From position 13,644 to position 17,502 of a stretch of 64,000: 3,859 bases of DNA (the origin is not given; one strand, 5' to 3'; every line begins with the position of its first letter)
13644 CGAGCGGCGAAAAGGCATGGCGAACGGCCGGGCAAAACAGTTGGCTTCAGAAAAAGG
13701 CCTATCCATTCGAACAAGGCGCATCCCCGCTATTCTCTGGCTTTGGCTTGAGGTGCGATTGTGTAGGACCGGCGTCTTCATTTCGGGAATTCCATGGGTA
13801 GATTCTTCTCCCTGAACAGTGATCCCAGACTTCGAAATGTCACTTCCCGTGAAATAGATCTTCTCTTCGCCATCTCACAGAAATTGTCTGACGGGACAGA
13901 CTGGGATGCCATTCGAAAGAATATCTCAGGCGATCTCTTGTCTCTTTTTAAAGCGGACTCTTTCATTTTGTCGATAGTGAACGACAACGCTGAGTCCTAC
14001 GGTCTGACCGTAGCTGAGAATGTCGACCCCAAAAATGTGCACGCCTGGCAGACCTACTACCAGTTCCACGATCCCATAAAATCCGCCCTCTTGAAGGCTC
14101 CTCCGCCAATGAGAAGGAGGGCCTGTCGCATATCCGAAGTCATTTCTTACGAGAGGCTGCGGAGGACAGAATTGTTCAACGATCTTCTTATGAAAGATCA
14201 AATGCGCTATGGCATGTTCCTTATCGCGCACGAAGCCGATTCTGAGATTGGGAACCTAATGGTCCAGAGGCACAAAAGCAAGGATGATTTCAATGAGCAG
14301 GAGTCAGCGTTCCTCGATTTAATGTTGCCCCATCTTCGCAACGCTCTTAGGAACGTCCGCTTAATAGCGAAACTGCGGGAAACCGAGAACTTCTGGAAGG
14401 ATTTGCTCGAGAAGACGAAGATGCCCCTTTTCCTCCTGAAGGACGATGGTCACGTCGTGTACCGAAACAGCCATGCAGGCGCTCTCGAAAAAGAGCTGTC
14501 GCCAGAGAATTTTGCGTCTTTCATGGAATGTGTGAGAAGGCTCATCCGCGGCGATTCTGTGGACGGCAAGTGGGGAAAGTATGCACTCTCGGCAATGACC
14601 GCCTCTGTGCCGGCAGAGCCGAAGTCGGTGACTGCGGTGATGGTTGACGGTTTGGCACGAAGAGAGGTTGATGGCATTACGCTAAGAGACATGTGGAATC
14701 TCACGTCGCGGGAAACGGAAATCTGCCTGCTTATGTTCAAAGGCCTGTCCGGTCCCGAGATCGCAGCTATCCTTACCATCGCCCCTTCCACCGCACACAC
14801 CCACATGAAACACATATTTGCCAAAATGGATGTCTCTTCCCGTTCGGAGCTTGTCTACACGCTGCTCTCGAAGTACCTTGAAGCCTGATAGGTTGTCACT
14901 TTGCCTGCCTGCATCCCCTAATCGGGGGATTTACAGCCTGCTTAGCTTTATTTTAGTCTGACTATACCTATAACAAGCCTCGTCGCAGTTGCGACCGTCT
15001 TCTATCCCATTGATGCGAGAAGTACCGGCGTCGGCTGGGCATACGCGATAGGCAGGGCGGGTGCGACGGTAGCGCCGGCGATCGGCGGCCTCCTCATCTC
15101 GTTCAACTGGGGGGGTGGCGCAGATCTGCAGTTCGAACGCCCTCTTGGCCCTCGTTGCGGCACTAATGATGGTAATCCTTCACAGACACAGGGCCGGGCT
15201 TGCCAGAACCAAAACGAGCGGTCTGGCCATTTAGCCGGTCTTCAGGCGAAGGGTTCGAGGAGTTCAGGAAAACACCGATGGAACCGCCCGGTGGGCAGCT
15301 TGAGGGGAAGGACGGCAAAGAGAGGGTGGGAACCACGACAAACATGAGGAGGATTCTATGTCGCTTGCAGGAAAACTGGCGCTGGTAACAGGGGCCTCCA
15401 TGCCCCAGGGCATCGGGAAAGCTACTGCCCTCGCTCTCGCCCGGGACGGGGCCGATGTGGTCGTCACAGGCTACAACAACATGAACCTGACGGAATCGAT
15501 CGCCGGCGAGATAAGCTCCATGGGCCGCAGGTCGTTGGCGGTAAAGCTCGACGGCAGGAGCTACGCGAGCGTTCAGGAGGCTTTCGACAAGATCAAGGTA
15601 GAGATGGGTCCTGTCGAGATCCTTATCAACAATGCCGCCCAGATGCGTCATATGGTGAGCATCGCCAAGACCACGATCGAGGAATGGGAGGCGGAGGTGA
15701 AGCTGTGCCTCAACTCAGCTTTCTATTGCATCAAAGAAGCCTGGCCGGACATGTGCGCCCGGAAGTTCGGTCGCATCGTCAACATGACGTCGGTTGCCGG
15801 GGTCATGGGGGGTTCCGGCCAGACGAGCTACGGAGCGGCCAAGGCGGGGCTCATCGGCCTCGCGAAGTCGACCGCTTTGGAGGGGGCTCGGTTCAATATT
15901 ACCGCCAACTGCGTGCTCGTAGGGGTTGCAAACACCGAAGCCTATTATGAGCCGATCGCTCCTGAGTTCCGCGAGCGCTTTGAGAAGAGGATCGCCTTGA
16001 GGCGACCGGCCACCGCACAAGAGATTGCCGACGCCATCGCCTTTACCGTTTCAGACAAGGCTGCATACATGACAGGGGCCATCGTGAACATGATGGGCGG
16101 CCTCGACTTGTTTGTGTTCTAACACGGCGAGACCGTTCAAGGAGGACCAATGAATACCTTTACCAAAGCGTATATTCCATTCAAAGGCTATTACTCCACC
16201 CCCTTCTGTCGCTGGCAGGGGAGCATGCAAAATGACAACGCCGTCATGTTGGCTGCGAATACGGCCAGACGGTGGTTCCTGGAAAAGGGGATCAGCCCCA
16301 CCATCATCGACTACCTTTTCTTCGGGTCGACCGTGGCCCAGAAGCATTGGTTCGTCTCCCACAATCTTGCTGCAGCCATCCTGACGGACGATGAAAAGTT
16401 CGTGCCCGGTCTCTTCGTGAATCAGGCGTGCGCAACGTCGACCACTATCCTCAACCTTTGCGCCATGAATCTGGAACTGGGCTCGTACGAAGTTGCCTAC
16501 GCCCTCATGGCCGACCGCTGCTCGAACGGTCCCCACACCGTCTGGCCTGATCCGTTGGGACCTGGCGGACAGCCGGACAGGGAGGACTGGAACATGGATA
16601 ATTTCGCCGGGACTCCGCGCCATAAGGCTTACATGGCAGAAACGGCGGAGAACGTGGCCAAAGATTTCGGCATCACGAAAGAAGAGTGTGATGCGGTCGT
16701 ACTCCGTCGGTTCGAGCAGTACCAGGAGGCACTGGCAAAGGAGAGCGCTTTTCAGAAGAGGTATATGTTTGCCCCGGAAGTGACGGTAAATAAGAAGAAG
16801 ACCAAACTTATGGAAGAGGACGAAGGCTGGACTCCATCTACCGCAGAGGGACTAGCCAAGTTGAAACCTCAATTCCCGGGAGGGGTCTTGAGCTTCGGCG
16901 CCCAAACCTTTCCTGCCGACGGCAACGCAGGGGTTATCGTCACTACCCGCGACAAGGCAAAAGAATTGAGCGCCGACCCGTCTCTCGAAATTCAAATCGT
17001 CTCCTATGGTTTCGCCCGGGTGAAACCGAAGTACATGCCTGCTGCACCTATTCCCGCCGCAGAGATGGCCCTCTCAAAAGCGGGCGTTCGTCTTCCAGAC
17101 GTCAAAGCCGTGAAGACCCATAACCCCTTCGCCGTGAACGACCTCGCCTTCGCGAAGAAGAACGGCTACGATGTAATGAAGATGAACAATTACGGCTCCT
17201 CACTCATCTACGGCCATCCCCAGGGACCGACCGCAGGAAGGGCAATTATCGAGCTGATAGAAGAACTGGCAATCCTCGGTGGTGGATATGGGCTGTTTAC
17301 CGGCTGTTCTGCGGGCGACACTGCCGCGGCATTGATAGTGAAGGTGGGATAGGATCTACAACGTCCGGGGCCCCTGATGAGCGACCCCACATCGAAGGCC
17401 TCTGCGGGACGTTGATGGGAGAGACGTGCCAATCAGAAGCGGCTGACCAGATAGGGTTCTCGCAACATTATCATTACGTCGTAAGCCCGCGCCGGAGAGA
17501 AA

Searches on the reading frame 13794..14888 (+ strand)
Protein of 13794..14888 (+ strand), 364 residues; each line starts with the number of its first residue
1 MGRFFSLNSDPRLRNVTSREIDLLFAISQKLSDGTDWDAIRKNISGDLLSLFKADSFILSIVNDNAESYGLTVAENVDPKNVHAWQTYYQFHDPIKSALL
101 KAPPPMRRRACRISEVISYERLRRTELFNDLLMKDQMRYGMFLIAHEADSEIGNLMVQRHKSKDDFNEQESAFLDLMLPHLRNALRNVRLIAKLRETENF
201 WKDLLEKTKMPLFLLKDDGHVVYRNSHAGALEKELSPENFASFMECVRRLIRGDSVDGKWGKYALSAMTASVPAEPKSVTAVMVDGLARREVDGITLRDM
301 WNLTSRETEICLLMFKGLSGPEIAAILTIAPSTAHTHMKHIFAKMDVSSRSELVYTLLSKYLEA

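Call 28: search_protein_families(library=pfam, proteins=[window:13794-14888:+], max_evalue=0.00001)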
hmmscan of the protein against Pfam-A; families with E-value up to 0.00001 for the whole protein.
window:13794-14888:+ (364 aa): 1 family
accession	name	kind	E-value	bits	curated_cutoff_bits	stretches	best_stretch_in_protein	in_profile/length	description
PF00196.25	GerE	-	3.3e-13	49.5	23.5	1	302-354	2-54/57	Bacterial regulatory proteins, luxR family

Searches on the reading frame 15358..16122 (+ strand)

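Call 28: search_protein_families(library=pfam, proteins=[window:15358-16122:+], max_evalue=0.00001)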
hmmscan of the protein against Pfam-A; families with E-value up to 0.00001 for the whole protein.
window:15358-16122:+ (254 aa): 3 families
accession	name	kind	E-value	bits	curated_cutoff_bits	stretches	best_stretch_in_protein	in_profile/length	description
PF13561.12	adh_short_C2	-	4.9e-50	170.8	27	1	12-249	1-235/236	Enoyl-(Acyl carrier protein) reductase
PF00106.31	adh_short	-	1.2e-44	152.6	26.6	1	6-195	1-186/195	short chain dehydrogenase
PF08659.16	KR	-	9.7e-11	42.3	22.6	1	9-176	4-167/180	KR domain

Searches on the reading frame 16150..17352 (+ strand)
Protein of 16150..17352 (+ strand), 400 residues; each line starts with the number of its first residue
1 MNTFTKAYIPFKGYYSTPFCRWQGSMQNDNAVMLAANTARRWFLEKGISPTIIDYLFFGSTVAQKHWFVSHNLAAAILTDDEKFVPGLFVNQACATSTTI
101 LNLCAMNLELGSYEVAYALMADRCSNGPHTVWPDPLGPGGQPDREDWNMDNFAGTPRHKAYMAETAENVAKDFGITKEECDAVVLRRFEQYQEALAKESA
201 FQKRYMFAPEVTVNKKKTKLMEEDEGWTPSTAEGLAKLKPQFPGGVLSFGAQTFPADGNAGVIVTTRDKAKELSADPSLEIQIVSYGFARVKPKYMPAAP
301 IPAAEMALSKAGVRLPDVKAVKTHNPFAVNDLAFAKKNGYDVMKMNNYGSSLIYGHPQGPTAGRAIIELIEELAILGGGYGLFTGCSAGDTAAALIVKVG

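Call 28: search_protein_families(library=pfam, proteins=[window:16150-17352:+], max_evalue=0.00001)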
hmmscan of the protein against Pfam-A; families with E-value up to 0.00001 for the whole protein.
window:16150-17352:+ (400 aa): 2 families
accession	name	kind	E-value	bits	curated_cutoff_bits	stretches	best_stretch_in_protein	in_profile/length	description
PF02803.24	Thiolase_C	-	2.5e-20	72.8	27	1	282-398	6-122/123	Thiolase, C-terminal domain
PF00108.29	Thiolase_N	-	5.5e-20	72.3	26.4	1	16-267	8-259/260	Thiolase, N-terminal domain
